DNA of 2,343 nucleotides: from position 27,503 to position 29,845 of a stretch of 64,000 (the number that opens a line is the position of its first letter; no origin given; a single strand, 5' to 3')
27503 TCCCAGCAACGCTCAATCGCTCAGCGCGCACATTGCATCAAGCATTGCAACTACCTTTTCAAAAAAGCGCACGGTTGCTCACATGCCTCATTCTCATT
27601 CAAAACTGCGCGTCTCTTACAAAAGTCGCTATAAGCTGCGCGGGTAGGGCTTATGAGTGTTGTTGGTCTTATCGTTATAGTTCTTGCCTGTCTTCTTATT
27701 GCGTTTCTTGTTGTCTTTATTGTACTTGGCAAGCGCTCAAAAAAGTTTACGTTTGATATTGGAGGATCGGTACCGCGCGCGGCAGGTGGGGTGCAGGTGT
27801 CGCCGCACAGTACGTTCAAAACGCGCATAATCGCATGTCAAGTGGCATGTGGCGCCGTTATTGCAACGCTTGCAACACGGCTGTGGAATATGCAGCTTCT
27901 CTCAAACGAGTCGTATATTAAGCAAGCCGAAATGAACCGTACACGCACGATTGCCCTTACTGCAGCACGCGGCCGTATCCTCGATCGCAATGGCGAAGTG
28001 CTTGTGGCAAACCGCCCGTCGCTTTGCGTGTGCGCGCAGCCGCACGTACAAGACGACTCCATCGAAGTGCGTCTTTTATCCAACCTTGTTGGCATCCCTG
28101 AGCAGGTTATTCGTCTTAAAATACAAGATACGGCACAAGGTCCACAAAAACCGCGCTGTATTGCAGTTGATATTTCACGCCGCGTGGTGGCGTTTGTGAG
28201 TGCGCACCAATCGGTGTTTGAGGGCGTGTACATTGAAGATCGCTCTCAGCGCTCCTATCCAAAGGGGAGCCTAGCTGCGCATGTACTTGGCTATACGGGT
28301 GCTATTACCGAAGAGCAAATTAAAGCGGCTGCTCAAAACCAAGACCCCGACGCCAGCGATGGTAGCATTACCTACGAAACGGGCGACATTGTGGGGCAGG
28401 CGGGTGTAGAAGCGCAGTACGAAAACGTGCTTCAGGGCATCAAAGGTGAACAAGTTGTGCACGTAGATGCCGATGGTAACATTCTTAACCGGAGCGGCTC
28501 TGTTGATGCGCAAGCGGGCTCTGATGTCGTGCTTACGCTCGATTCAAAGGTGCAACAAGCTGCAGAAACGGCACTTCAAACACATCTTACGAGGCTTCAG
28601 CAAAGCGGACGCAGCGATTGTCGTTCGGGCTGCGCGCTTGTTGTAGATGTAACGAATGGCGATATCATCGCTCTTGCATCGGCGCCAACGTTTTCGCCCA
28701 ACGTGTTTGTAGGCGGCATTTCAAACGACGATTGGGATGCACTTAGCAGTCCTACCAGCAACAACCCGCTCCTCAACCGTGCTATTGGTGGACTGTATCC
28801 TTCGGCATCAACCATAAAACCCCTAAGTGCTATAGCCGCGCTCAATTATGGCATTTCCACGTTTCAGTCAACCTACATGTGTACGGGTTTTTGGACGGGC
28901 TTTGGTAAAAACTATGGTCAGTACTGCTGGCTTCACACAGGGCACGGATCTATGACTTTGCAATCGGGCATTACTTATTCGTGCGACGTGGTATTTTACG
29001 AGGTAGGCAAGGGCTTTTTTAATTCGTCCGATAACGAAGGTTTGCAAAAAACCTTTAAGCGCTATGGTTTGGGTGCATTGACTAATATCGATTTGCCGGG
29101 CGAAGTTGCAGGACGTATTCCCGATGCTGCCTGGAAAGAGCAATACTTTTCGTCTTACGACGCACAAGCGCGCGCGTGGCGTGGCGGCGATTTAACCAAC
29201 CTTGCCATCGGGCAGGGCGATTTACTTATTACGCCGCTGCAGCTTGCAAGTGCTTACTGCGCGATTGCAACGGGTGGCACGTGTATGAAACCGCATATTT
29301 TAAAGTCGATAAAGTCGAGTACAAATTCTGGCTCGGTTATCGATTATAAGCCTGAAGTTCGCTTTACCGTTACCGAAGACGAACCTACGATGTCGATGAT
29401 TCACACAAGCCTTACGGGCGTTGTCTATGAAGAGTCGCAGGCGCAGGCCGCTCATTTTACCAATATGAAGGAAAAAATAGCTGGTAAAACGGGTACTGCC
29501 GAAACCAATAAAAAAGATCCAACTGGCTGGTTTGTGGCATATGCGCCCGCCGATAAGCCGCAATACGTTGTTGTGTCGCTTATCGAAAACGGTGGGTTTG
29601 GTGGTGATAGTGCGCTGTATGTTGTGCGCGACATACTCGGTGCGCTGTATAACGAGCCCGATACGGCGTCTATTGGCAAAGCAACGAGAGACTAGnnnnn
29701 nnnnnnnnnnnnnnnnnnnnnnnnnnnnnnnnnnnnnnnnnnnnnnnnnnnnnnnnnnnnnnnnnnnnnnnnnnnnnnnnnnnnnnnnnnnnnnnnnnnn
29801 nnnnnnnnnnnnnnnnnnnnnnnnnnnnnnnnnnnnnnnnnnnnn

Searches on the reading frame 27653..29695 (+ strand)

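Call 62: search_protein_families(library=pfam, proteins=[window:27653-29695:+], max_evalue=0.0001)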
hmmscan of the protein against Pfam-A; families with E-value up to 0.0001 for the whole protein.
window:27653-29695:+ (680 aa): 2 families
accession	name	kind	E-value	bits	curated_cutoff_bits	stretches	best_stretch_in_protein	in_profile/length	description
PF00905.27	Transpeptidase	-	5.2e-57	193.8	22.1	1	326-662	1-298/299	Penicillin binding protein transpeptidase domain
PF03717.20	PBP_dimer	-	8.2e-41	140.8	24.4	1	103-280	3-178/180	Penicillin-binding Protein dimerisation domain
